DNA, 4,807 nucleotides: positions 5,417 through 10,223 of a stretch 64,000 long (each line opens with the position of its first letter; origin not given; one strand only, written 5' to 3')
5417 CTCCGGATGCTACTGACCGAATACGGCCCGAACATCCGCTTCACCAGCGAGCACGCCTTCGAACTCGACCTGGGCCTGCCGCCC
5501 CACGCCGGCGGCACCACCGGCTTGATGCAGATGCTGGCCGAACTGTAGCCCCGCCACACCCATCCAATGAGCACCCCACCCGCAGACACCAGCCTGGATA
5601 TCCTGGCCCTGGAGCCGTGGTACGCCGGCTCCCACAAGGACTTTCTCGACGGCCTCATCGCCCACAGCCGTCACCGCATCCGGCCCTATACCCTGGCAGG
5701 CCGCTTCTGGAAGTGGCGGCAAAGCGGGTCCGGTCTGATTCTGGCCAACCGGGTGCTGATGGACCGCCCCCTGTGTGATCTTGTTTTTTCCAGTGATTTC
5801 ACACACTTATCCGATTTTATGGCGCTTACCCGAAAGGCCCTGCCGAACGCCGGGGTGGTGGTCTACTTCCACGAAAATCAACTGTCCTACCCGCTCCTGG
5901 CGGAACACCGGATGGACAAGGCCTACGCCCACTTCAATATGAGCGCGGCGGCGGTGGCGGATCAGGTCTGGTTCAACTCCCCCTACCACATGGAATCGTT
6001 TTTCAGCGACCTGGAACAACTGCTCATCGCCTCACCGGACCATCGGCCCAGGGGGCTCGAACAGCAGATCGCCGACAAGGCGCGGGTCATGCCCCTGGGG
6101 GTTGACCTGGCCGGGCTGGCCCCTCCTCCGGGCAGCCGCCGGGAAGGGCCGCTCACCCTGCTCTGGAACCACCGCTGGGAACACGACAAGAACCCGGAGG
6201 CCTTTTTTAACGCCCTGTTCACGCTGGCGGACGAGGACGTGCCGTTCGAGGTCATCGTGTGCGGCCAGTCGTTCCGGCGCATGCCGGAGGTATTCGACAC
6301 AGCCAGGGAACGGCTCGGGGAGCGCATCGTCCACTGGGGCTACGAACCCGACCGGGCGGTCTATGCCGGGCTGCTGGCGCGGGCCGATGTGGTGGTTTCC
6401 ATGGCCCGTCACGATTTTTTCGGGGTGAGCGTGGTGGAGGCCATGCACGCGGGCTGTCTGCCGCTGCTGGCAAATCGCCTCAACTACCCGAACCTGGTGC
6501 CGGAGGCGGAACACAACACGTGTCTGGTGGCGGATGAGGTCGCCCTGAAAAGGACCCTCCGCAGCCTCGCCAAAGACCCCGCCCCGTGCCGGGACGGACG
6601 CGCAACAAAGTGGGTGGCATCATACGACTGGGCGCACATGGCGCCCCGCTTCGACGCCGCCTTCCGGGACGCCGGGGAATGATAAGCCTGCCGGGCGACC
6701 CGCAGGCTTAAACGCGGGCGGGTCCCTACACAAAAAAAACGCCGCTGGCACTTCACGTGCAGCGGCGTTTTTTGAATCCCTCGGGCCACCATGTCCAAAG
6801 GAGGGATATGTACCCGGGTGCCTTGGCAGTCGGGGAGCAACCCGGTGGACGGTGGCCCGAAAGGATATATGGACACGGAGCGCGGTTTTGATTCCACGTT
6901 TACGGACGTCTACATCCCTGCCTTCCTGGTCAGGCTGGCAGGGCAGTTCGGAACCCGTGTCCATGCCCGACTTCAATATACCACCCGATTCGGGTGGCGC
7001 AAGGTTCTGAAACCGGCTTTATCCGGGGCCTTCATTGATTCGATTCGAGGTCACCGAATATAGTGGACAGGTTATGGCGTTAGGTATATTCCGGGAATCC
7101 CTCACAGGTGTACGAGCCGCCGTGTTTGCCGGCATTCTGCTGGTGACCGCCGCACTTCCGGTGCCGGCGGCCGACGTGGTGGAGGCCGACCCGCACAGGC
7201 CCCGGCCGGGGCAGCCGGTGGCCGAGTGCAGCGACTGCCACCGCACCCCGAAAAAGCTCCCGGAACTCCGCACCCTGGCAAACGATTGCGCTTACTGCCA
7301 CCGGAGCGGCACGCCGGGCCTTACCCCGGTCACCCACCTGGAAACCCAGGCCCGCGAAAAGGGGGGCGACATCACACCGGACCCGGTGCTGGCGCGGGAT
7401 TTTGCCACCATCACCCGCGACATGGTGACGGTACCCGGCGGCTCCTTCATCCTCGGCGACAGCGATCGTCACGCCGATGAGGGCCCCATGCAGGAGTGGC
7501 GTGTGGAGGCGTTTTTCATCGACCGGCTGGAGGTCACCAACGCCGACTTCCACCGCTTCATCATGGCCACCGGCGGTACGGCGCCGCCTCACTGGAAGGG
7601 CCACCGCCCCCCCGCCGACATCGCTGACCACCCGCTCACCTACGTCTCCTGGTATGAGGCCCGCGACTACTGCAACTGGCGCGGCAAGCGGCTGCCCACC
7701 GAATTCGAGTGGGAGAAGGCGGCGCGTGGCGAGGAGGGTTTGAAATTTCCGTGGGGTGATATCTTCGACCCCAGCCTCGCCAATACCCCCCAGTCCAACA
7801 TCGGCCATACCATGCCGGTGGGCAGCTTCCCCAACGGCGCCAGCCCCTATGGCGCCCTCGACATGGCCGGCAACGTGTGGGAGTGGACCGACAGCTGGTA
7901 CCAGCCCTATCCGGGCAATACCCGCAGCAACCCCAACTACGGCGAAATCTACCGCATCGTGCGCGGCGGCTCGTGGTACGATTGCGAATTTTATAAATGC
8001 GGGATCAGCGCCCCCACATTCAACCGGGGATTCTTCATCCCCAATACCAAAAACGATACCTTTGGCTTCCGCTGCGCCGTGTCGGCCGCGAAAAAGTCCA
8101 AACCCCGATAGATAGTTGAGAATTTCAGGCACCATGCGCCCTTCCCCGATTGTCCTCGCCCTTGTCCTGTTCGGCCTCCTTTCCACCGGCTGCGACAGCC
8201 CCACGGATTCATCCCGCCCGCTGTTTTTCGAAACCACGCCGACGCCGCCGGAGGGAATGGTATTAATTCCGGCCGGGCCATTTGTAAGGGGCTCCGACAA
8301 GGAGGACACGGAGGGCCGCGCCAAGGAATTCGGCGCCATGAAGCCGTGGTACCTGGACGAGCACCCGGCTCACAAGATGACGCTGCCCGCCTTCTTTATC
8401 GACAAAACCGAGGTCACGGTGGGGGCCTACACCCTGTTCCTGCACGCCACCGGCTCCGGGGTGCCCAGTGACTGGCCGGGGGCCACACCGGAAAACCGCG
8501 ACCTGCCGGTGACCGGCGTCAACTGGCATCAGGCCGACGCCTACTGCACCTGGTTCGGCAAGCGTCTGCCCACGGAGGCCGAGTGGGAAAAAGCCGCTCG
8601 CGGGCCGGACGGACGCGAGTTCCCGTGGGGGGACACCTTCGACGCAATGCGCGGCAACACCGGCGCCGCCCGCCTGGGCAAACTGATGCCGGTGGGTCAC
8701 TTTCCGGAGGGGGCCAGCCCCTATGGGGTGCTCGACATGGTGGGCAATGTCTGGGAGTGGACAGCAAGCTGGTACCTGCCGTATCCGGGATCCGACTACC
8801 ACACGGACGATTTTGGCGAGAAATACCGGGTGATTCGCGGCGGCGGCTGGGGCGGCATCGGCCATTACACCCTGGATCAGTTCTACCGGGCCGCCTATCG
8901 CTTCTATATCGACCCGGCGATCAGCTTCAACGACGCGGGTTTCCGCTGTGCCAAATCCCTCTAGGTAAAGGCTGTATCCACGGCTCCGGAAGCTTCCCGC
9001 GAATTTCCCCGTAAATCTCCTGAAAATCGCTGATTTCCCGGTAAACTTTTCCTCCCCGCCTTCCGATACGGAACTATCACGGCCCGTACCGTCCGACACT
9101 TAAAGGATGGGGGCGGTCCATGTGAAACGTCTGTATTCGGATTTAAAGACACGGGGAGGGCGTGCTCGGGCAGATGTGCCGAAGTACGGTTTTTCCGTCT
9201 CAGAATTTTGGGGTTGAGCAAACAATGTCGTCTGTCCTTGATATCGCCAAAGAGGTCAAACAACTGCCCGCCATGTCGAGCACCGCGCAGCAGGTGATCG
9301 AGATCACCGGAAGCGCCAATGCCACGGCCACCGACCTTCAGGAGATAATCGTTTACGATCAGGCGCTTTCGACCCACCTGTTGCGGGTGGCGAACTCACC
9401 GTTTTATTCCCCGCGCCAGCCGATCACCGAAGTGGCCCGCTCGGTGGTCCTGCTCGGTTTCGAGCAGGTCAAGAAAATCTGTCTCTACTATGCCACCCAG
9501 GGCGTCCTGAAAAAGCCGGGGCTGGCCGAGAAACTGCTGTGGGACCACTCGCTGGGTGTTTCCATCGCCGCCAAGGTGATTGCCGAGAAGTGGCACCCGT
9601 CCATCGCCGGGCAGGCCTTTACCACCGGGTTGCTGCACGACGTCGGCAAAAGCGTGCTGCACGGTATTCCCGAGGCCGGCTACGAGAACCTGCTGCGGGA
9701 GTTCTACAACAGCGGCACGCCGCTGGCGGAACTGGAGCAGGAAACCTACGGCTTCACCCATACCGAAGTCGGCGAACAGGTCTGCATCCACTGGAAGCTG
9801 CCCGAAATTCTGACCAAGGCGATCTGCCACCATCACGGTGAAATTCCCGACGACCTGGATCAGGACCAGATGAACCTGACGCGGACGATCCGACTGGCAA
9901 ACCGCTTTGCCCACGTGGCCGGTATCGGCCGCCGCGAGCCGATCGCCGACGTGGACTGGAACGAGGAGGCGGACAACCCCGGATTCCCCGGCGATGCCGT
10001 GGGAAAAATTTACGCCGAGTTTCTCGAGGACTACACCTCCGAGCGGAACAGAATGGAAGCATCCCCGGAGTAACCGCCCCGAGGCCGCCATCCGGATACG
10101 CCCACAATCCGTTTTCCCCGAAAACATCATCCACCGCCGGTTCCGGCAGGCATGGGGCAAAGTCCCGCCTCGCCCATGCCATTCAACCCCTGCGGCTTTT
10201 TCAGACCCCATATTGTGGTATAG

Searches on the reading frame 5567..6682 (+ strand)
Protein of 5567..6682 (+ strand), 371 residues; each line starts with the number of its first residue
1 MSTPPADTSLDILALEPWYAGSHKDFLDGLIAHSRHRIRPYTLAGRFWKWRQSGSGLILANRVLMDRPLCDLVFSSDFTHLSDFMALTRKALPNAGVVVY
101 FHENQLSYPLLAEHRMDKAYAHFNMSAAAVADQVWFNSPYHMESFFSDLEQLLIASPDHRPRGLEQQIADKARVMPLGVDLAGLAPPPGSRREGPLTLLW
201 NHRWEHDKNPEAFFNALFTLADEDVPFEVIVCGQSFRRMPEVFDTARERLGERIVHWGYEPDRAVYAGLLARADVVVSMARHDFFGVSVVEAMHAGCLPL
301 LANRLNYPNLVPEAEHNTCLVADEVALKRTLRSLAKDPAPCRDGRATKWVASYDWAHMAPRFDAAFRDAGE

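Call 52: search_protein_families(library=pfam, proteins=[window:5567-6682:+], max_evalue=0.00001)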
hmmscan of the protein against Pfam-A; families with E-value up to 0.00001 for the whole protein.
window:5567-6682:+ (371 aa): 4 families
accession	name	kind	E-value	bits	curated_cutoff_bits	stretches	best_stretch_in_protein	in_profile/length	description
PF12038.13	QTMAN_N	-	4.3e-52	176.8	25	1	12-179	2-168/168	tRNA-queuosine alpha-mannosyltransferase N-terminal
PF00534.26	Glycos_transf_1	-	2.4e-10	40.7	26.4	1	192-340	12-161/172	Glycosyl transferases group 1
PF13692.12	Glyco_trans_1_4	-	1.3e-08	35.6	27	1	204-337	10-142/142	Glycosyl transferases group 1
PF20706.3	GT4-conflict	-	1.8e-06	27.6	26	1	178-303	180-311/385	Family 4 Glycosyltransferase in conflict systems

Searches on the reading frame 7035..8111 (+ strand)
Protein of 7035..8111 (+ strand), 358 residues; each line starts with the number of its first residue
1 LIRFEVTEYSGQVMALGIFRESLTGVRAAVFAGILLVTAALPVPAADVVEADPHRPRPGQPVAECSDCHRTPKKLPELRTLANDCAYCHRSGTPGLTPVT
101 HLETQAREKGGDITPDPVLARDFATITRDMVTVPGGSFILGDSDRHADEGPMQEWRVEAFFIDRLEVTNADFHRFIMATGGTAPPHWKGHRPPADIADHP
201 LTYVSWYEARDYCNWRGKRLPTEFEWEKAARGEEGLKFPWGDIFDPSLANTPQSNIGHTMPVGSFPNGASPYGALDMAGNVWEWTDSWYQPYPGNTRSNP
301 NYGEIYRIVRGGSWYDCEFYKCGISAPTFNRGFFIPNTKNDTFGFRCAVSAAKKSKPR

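Call 52: search_protein_families(library=pfam, proteins=[window:7035-8111:+], max_evalue=0.00001)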
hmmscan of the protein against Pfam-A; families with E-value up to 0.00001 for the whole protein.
window:7035-8111:+ (358 aa): 1 family
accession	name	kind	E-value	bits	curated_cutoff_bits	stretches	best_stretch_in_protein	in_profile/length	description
PF03781.23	FGE-sulfatase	-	1.4e-58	199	23.3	1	128-348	3-254/255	Sulfatase-modifying factor enzyme 1-like domain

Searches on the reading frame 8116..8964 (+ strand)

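Call 52: search_protein_families(library=pfam, proteins=[window:8116-8964:+], max_evalue=0.00001)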
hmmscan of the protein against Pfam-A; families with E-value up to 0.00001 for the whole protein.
window:8116-8964:+ (282 aa): 1 family
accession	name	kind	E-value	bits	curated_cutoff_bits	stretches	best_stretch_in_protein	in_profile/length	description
PF03781.23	FGE-sulfatase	-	4.9e-57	193.9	23.3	1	46-280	3-255/255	Sulfatase-modifying factor enzyme 1-like domain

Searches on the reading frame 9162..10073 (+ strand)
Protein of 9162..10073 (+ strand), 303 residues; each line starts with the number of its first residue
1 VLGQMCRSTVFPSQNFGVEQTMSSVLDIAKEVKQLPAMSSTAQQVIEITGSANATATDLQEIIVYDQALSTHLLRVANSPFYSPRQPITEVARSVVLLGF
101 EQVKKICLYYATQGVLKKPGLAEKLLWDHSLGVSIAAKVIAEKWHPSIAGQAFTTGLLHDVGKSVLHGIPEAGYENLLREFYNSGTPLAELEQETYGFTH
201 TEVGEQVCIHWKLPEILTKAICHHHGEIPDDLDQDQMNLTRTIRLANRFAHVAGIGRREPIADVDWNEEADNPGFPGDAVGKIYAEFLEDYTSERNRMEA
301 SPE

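Call 52: search_protein_families(library=pfam, proteins=[window:9162-10073:+], max_evalue=0.00001)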
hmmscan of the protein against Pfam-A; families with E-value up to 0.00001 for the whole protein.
window:9162-10073:+ (303 aa): 2 families
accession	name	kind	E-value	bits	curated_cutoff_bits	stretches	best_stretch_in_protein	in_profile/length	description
PF08668.18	HDOD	-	3.1e-47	161.1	22.9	1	35-225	1-194/196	HDOD domain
PF01966.28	HD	-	5.7e-08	33.5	22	1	127-238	2-102/116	HD domain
